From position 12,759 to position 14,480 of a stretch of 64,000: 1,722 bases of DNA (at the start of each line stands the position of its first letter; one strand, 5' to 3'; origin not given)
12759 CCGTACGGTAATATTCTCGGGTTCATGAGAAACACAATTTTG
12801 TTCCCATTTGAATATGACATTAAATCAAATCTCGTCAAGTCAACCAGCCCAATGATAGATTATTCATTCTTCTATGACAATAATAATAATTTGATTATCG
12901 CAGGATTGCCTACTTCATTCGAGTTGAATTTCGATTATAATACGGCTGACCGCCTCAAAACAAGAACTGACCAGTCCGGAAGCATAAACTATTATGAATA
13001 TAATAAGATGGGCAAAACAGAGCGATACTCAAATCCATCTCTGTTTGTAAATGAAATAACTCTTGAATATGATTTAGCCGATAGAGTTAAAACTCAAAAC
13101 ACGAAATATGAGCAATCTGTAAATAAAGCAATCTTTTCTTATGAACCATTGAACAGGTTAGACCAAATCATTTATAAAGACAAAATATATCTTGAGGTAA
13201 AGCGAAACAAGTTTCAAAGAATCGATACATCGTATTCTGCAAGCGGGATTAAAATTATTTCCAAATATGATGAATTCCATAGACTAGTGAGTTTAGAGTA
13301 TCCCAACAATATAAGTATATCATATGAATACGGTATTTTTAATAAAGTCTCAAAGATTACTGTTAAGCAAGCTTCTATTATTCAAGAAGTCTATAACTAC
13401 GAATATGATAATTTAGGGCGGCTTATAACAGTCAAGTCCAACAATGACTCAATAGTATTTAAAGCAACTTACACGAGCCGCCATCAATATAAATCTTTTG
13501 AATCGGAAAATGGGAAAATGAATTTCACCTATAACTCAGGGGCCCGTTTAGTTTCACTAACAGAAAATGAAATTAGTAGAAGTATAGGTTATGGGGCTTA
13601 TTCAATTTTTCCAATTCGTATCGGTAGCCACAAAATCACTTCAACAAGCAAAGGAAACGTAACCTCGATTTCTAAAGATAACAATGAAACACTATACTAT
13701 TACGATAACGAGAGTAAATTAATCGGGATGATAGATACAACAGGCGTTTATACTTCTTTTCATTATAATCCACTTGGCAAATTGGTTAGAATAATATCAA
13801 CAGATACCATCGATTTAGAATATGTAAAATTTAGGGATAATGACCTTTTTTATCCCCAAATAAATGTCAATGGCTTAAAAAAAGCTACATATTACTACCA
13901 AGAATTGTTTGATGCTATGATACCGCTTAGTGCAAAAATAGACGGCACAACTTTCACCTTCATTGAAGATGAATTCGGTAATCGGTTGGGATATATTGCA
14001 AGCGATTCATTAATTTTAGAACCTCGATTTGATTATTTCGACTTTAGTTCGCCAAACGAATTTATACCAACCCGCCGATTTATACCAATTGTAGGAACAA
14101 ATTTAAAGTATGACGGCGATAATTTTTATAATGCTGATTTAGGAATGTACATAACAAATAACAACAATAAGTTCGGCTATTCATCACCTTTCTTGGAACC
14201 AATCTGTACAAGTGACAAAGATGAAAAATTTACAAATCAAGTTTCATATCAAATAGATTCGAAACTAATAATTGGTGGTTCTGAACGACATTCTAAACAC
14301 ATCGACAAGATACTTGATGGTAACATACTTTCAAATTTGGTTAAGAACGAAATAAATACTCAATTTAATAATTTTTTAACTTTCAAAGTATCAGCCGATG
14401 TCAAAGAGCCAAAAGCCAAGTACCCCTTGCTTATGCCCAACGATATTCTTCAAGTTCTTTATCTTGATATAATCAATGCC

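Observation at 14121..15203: Unrecognisable ~350-aa C-terminal domain on the Rhs protein, behind a degenerate core-end motif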

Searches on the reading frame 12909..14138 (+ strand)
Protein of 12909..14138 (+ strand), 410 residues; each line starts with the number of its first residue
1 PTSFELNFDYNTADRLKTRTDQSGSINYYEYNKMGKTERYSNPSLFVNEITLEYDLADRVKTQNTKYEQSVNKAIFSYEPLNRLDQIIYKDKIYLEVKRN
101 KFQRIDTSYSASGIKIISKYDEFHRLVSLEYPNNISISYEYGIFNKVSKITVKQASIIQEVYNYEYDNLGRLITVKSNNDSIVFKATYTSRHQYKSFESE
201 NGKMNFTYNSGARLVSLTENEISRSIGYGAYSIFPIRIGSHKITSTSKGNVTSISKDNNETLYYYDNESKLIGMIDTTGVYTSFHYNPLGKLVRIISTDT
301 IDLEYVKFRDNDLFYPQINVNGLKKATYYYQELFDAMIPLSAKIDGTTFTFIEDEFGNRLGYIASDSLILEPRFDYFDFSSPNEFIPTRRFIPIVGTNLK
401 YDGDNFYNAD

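Call 22: find_homologous_proteins(query=window:12909-14138:+, max_evalue=0.001)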
Query window:12909-14138:+ (410 aa): 1 proteins with E <= 0.001 among 2796 candidates.
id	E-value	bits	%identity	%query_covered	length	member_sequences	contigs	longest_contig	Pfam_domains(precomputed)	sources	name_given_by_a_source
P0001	1.4e-86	310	53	69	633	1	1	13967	-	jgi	-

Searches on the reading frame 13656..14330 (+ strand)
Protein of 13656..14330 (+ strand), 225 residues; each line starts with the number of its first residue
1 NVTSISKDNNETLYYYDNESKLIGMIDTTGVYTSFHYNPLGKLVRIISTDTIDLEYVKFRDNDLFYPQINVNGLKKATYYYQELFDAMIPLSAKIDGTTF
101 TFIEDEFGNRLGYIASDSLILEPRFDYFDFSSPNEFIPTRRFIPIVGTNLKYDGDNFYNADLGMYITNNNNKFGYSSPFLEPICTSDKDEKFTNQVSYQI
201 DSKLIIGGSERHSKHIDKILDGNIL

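Call 42: search_solved_structures(query=A5, max_evalue=10, show_alignments=3)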
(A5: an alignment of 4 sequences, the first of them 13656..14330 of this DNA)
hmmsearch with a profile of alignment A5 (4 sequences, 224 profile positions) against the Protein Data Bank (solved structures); distinct sequences matched with E-value up to 10: 14.
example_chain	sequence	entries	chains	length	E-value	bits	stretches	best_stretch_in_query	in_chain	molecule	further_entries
8uy4_A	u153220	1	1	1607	1.5e-07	34.6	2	6-46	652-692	Tse15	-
8uxt_A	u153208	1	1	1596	1.6e-07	34.5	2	6-46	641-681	Tse15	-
8h8a_A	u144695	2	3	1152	5.4e-06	29.5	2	7-51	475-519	Putative Rhs-family protein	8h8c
8qjd_A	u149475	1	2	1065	1.9e-05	27.7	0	11-47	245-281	Salmonella bongori Rhs core domain (residues 360-1420)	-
8qjb_A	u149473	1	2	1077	2e-05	27.6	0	11-47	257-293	T6SS-associated Rhs core domain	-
8qjc_A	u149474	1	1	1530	0.00012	25.1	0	11-47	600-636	T6SS-associated Rhs core and toxin domain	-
8h8b_A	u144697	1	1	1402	0.00052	23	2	7-51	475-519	Putative Rhs-family protein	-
8cp6_B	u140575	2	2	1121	0.00066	22.6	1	12-44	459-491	Toxin protein Tse5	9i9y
8qja_A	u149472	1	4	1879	0.0019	21.2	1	11-51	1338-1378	Putative type VI secretion system YD repeat-containing Rhs element Vgr protein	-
7pq5_L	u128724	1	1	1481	0.0039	20.1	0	9-77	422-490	Tre23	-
7q97_A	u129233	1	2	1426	0.063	16.2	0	14-49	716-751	Rhs family protein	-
9ifo_A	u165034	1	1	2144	0.27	14.1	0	7-47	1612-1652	Teneurin-Like Protein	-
9pt5_A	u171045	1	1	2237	0.33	13.8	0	7-47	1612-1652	Teneurin-like protein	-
3bac_A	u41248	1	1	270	1.7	11.5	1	71-115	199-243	DNA ligase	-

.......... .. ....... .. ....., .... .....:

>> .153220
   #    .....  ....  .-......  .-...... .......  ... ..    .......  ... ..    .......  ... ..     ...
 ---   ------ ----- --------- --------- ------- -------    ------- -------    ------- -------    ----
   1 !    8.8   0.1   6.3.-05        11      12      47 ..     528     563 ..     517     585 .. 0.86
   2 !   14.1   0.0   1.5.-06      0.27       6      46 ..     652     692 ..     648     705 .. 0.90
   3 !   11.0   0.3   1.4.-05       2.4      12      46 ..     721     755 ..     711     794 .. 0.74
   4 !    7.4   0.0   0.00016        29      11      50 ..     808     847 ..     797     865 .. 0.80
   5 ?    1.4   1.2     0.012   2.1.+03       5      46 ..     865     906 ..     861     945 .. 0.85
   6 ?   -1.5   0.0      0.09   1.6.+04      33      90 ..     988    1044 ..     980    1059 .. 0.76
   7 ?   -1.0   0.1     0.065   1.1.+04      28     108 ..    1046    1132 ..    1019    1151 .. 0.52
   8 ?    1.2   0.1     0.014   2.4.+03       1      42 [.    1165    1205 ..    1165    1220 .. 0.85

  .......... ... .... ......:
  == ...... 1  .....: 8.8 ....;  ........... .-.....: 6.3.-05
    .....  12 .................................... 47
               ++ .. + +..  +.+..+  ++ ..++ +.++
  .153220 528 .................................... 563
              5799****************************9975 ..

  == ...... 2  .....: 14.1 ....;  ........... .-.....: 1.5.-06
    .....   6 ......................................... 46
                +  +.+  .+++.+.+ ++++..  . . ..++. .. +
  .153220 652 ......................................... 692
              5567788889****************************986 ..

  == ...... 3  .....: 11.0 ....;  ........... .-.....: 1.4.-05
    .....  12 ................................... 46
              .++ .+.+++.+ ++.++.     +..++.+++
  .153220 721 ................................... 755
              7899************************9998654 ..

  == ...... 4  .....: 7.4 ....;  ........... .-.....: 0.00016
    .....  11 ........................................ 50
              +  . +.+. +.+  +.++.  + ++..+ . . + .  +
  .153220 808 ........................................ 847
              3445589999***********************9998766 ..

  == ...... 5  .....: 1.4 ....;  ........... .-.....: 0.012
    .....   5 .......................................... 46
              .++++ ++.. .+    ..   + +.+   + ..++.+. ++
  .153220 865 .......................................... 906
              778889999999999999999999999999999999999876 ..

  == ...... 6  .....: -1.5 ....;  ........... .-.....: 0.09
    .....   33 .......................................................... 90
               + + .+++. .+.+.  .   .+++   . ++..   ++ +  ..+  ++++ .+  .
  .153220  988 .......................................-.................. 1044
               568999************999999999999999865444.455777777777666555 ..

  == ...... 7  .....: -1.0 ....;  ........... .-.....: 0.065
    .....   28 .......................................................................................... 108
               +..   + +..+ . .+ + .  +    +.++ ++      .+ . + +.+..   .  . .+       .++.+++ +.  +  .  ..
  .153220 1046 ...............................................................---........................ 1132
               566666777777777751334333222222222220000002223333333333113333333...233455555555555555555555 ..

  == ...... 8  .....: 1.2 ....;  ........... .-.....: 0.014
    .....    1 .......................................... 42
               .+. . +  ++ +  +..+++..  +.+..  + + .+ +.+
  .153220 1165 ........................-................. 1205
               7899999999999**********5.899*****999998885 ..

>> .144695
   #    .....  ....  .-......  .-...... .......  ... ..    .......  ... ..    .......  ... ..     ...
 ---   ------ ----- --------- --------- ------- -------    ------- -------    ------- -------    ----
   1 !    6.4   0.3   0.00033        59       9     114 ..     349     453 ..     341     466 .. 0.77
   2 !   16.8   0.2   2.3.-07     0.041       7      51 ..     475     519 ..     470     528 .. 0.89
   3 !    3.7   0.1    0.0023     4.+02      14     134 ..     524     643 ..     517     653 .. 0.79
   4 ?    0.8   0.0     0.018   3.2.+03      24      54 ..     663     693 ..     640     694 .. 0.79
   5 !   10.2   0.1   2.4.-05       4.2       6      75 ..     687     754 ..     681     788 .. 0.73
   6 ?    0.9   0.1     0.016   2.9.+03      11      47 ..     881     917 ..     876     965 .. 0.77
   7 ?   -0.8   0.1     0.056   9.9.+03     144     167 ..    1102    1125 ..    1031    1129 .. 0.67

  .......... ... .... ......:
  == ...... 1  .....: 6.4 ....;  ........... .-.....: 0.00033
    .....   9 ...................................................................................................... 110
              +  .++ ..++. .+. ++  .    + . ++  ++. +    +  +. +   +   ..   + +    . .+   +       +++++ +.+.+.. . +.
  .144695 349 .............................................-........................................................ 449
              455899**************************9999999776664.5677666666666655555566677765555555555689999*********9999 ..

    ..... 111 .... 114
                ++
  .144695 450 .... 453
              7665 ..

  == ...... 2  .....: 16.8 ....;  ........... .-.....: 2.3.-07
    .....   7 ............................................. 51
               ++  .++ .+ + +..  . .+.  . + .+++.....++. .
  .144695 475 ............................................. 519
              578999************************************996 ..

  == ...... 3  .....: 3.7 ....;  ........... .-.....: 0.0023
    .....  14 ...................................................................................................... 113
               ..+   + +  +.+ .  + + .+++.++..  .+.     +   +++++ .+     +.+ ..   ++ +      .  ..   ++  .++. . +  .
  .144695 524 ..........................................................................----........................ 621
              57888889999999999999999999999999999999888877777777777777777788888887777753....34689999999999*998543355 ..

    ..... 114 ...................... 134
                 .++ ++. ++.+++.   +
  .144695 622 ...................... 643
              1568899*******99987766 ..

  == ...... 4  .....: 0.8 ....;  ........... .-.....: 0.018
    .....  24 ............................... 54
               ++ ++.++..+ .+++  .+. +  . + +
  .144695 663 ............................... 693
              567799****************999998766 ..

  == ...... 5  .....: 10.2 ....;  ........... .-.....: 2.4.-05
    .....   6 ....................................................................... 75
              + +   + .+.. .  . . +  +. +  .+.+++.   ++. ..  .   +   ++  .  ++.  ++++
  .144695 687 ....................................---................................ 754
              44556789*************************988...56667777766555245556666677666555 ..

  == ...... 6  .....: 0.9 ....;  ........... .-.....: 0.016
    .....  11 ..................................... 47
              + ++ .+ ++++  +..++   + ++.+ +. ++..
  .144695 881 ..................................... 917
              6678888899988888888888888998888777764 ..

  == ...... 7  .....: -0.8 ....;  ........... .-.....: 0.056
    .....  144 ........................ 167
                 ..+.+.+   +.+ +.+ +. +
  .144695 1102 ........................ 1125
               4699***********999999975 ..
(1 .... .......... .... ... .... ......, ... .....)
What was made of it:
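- Checked: One is HMMER against PDB 8h8a 1102-1125, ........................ (call 42).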

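Call 43: search_protein_families(library=ncbifam, alignment_id=A5, max_evalue=10)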
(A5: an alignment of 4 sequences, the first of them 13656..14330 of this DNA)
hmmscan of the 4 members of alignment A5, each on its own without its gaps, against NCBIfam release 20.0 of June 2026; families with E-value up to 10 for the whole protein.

A. member 1, window:13656-14330:+ (225 aa): 1 family
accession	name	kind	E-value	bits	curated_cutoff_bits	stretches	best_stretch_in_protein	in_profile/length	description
TIGR01643.1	YD_repeat_2x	repeat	8e-05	23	15.8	2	16-50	1-35/42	YD repeat-containing protein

B. families by the number of members that match (of 4 scanned): 1 family
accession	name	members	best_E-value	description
TIGR01643.1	YD_repeat_2x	4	8e-05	YD repeat-containing protein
